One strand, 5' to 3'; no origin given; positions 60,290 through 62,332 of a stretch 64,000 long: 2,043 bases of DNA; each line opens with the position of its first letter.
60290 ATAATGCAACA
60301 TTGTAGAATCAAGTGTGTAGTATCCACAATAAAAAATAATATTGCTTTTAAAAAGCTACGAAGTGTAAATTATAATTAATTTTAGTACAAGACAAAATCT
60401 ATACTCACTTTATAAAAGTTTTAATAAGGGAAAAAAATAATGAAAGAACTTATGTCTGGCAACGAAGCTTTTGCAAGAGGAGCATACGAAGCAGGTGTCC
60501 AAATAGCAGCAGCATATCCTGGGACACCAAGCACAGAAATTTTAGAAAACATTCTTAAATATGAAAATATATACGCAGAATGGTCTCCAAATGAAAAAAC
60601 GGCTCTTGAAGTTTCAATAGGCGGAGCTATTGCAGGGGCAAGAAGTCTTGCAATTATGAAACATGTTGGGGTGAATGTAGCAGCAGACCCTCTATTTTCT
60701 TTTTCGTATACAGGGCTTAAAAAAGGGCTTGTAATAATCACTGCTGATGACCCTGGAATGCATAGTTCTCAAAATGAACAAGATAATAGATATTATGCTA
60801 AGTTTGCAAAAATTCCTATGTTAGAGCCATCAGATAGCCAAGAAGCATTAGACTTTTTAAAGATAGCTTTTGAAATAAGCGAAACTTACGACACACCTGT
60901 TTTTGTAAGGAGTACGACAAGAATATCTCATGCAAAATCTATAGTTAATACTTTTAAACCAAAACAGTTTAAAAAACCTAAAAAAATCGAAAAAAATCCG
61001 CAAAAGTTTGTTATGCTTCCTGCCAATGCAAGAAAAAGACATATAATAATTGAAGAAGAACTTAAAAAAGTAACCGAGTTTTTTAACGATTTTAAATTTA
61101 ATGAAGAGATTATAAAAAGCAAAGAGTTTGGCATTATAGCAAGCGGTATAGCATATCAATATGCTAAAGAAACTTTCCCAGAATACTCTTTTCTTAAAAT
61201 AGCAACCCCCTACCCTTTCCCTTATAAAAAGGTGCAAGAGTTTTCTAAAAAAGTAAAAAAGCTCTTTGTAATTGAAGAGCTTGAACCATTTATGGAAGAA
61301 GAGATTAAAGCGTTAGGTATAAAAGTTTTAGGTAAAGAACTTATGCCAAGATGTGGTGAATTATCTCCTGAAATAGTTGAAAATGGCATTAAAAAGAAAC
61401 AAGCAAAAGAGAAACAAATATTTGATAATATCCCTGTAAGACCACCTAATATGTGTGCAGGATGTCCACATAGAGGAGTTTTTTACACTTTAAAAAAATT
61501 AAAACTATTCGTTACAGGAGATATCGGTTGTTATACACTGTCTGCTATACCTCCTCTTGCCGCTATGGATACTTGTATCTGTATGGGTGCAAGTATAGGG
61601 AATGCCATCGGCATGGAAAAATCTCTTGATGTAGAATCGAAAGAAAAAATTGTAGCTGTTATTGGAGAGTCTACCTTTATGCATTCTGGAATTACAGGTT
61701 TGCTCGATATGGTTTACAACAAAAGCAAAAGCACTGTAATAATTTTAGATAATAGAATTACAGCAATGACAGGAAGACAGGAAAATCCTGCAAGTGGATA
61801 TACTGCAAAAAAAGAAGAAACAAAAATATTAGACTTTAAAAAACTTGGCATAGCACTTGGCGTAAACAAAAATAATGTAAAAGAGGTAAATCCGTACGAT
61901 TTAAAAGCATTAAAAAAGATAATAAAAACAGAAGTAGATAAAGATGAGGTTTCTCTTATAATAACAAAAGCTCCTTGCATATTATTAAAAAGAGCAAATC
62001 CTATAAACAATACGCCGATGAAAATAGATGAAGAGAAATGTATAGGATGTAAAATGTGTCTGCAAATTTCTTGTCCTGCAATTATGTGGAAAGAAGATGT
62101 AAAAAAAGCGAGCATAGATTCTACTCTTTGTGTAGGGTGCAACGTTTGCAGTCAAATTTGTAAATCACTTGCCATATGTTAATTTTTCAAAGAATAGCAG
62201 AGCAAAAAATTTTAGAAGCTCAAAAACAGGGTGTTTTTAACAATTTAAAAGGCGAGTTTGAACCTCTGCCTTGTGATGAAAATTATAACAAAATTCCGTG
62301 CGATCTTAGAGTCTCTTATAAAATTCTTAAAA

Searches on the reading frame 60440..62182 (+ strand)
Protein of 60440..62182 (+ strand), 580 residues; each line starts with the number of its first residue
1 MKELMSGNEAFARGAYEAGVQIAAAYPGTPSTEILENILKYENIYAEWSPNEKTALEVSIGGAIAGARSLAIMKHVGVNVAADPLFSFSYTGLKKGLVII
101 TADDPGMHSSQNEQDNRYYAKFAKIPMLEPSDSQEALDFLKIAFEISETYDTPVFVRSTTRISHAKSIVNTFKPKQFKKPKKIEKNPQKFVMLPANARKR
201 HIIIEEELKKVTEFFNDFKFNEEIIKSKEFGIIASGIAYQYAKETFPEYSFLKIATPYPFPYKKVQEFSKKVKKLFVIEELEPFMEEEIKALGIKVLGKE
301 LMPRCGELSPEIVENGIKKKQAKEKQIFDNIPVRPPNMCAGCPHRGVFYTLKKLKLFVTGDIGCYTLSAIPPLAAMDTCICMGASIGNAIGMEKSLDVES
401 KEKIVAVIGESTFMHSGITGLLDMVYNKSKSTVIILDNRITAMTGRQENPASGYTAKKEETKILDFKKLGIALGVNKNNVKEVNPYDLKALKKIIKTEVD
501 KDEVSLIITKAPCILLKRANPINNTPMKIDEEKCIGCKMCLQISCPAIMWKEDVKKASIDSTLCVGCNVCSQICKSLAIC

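Call 11: search_protein_families(library=ncbifam, proteins=[window:60440-62182:+])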
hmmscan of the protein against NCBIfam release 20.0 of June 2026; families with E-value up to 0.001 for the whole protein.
window:60440-62182:+ (580 aa): 24 families
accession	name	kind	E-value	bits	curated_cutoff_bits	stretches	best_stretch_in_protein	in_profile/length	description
TIGR03336.1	IOR_alpha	equivalog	4.6e-220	732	650.9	1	1-579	1-595/595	indolepyruvate ferredoxin oxidoreductase subunit alpha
NF009589.0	PRK13030.1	subfamily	1.3e-28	99.3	816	1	74-448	125-544/1170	indolepyruvate ferredoxin oxidoreductase family protein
NF005507.0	PRK07119.1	subfamily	1.3e-19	70.2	399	1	2-291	4-317/352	3-methyl-2-oxobutanoate dehydrogenase subunit VorB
NF006412.0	PRK08659.1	equivalog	4.2e-18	65.7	411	2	3-70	6-76/378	2-oxoacid:acceptor oxidoreductase subunit alpha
TIGR03710.1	OAFO_sf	subfamily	2.6e-16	59.3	482.75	2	3-70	194-264/561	2-oxoacid:acceptor oxidoreductase subunit alpha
NF009588.0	PRK13029.1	subfamily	4.5e-13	48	952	1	316-447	432-559/1196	indolepyruvate ferredoxin oxidoreductase family protein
NF006232.0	PRK08366.1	equivalog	3e-10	39.3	646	1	2-173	7-184/394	2-ketoisovalerate ferredoxin oxidoreductase subunit alpha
NF007206.0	PRK09627.1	equivalog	2.6e-09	36.5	579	1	2-178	2-188/375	2-oxoglutarate synthase subunit alpha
NF007201.0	PRK09622.1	equivalog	1.1e-08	34.5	590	1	3-157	11-172/405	2-oxoacid:ferredoxin oxidoreductase subunit alpha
NF040682.1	PorA_Arch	equivalog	1.1e-08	34.4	550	1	3-151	4-157/387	pyruvate synthase subunit PorA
NF006233.0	PRK08367.1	equivalog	1.9e-06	27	625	1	1-148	3-155/394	pyruvate ferredoxin oxidoreductase subunit alpha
NF045764.1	PhenlGlyoxDHPadG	equivalog_domain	3.9e-06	25.6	700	1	5-152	5-157/398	NADH-dependent phenylglyoxylate dehydrogenase subunit alpha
TIGR02179.1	PorD_KorD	subfamily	1.9e-05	24.7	60.05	1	529-579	22-72/78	2-oxoacid:acceptor oxidoreductase, delta subunit, pyruvate/2-ketoisovalerate family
NF006221.0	PRK08348.1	subfamily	2.1e-05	24.2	124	1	527-578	39-91/136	NADH-plastoquinone oxidoreductase subunit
NF040864.1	HgcB_ferredoxin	equivalog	2.5e-05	24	99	1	525-579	7-61/93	mercury methylation ferredoxin HgcB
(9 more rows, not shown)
